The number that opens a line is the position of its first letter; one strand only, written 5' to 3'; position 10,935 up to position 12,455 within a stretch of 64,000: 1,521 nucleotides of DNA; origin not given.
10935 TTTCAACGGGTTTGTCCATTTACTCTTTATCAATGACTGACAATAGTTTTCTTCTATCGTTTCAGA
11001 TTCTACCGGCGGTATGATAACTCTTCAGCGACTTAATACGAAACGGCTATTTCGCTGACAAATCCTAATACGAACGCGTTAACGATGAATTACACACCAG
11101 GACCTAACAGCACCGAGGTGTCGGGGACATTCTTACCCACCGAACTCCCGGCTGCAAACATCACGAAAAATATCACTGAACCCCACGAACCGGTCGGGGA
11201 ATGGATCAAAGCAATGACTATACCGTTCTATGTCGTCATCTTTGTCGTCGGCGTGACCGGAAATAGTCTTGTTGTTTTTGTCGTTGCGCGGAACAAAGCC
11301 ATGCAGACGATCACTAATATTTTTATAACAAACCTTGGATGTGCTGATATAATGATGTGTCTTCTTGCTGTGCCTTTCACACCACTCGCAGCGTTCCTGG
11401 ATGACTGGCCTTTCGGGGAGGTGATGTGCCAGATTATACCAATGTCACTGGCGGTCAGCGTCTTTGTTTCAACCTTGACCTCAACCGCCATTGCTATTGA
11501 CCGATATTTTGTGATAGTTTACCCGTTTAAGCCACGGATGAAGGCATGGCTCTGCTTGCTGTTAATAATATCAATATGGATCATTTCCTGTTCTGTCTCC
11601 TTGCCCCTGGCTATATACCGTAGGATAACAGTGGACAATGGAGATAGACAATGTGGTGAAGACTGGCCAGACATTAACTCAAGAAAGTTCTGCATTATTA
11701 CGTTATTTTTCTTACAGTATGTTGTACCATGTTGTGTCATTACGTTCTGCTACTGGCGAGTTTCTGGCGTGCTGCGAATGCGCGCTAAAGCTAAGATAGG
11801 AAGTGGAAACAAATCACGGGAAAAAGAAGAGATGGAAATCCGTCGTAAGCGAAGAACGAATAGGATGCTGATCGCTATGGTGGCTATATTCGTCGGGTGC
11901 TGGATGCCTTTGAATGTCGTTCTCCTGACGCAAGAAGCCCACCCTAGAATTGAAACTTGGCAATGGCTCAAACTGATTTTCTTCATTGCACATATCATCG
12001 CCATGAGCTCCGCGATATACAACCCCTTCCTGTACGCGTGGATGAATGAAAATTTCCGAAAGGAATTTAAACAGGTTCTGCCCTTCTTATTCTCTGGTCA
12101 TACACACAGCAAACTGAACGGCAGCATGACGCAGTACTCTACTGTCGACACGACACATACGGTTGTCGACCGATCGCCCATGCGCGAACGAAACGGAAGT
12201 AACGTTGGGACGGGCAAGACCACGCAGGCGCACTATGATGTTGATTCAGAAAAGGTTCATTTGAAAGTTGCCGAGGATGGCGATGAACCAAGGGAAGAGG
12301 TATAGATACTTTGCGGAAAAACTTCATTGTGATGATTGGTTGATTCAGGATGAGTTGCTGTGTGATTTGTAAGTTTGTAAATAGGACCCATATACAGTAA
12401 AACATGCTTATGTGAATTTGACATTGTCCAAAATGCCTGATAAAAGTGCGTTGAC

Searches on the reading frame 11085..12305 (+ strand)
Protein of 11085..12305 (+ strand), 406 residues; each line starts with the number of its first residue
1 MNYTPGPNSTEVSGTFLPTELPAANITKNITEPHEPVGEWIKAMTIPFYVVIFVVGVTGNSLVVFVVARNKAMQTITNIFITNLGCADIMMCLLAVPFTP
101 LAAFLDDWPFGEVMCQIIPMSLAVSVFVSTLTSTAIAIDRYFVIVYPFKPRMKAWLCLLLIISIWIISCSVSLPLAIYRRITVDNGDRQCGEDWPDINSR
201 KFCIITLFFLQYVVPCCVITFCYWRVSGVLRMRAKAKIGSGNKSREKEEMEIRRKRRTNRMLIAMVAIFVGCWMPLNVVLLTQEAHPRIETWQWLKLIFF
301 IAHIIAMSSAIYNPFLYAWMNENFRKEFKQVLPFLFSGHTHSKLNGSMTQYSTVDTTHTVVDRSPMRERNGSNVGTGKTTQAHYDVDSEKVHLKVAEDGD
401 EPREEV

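Call 15: find_encoding_contigs(protein=window:11085-12305:+, flank=2000, max_places=3)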
Protein window:11085-12305:+ (406 aa): no gene with exactly this product is on record in the collection.

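Call 40: search_protein_families(library=pfam, proteins=[window:11085-12305:+], max_evalue=0.01)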
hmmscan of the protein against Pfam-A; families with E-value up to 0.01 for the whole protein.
window:11085-12305:+ (406 aa): 3 families
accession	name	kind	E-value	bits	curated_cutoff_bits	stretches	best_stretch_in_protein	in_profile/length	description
PF00001.26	7tm_1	-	1.2e-58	199.1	30.5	1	59-317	1-260/260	7 transmembrane receptor (rhodopsin family)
PF10320.15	7TM_GPCR_Srsx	-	4.2e-14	53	24.1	1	53-331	1-256/257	Serpentine type 7TM GPCR chemoreceptor Srsx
PF10324.15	7TM_GPCR_Srw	-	0.00089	19.1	22.2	0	50-332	4-316/319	Serpentine type 7TM GPCR chemoreceptor Srw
